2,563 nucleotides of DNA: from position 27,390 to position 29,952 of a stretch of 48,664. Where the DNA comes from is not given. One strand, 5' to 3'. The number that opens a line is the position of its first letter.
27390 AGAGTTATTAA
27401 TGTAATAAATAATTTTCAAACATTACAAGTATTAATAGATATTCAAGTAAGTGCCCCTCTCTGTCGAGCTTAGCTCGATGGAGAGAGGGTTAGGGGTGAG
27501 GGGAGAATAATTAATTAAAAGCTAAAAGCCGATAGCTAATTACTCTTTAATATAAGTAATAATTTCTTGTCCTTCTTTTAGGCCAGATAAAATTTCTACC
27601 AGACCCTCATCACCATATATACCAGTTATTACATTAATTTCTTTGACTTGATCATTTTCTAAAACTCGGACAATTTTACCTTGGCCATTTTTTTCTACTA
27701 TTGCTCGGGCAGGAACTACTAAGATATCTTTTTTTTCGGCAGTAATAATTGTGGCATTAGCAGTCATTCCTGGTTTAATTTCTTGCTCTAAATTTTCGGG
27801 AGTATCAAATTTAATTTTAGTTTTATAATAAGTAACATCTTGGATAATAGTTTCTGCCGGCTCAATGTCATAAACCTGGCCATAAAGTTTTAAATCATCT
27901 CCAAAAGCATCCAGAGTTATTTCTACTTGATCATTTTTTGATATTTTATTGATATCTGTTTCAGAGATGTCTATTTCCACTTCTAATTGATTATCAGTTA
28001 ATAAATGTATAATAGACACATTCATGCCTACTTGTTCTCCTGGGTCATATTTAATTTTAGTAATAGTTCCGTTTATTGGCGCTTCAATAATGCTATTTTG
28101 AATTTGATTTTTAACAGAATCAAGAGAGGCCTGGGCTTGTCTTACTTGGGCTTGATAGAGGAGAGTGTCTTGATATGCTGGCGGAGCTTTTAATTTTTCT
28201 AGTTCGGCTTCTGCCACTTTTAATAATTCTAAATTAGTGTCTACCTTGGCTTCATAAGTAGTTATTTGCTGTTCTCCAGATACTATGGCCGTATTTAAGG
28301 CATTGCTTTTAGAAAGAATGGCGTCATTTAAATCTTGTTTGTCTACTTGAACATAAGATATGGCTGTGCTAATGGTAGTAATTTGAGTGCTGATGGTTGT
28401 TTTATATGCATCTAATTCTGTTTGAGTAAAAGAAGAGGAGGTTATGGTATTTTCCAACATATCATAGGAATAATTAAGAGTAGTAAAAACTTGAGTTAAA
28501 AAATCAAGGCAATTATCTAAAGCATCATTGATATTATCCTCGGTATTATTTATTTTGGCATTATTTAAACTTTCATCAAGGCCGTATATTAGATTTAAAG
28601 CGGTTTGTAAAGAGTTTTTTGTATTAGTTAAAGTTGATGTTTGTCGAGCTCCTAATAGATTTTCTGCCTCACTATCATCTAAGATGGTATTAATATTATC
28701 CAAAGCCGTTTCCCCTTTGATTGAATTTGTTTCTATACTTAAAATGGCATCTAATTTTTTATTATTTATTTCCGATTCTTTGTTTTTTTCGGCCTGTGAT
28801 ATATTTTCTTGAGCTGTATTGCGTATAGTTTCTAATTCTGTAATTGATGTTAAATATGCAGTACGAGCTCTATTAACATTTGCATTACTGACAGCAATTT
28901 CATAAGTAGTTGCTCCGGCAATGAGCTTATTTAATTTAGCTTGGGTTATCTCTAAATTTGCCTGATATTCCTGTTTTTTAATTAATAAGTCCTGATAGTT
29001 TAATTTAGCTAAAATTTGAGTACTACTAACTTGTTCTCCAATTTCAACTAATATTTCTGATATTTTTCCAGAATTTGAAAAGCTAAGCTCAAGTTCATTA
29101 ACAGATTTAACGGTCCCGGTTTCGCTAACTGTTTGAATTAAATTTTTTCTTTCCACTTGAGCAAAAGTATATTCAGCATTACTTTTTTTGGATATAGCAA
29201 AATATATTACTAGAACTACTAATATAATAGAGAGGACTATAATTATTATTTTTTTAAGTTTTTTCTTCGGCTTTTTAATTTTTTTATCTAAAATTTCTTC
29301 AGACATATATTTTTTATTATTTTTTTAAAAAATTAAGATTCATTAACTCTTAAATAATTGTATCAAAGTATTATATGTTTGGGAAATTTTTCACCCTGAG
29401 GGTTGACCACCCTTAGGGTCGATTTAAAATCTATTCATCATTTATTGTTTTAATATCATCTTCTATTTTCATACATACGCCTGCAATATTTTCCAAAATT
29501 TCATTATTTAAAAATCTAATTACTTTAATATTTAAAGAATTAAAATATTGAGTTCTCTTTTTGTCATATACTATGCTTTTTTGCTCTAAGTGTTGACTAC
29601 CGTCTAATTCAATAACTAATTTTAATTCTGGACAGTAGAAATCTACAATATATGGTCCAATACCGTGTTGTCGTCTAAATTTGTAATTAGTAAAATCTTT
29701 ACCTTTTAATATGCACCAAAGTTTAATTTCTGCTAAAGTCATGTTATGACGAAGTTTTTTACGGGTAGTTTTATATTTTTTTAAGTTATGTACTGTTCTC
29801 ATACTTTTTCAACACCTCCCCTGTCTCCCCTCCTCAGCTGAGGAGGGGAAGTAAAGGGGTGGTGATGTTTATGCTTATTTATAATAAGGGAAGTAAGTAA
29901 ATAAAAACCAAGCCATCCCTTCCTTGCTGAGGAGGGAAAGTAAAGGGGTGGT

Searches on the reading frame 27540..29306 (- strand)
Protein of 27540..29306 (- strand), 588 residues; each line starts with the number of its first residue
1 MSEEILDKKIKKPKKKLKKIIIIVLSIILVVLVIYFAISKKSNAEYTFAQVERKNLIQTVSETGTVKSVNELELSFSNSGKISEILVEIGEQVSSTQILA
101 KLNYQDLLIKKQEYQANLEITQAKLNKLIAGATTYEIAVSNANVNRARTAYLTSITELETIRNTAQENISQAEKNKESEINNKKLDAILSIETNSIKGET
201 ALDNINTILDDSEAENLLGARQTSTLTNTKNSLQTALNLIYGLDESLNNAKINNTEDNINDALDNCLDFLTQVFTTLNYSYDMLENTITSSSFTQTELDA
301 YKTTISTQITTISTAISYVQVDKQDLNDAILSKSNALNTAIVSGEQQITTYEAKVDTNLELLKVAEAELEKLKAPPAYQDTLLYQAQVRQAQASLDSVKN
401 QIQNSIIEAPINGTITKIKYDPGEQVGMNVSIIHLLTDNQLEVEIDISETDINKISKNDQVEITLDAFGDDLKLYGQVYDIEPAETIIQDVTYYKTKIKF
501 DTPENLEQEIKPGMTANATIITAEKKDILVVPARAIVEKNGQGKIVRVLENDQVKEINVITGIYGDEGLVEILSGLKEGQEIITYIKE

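Call 45: search_protein_families(library=pfam, proteins=[window:27540-29306:-], max_evalue=0.01)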
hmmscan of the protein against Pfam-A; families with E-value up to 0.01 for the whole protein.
window:27540-29306:- (588 aa): 3 families
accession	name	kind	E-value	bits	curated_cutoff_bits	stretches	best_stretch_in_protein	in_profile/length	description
PF13437.12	HlyD_3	-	8.7e-12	46.2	22.2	1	407-513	2-106/106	HlyD family secretion protein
PF16576.10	HlyD_D23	-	1.6e-11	44.3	30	1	380-516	83-214/214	Barrel-sandwich domain of CusB or HlyD membrane-fusion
PF00364.28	Biotin_lipoyl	-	0.0013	19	22.1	0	72-102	43-73/73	Biotin-requiring enzyme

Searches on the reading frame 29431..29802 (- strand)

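Call 45: search_protein_families(library=pfam, proteins=[window:29431-29802:-], max_evalue=0.01)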
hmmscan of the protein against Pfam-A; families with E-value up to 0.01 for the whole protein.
window:29431-29802:- (123 aa): 2 families
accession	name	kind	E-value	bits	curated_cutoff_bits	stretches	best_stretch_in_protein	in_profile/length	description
PF04480.18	DUF559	-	1.1e-33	115.8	20.6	1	9-116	2-107/109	Protein of unknown function (DUF559)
PF18741.7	MTES_1575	-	0.0011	19.4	38.2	1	39-115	13-94/96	REase_MTES_1575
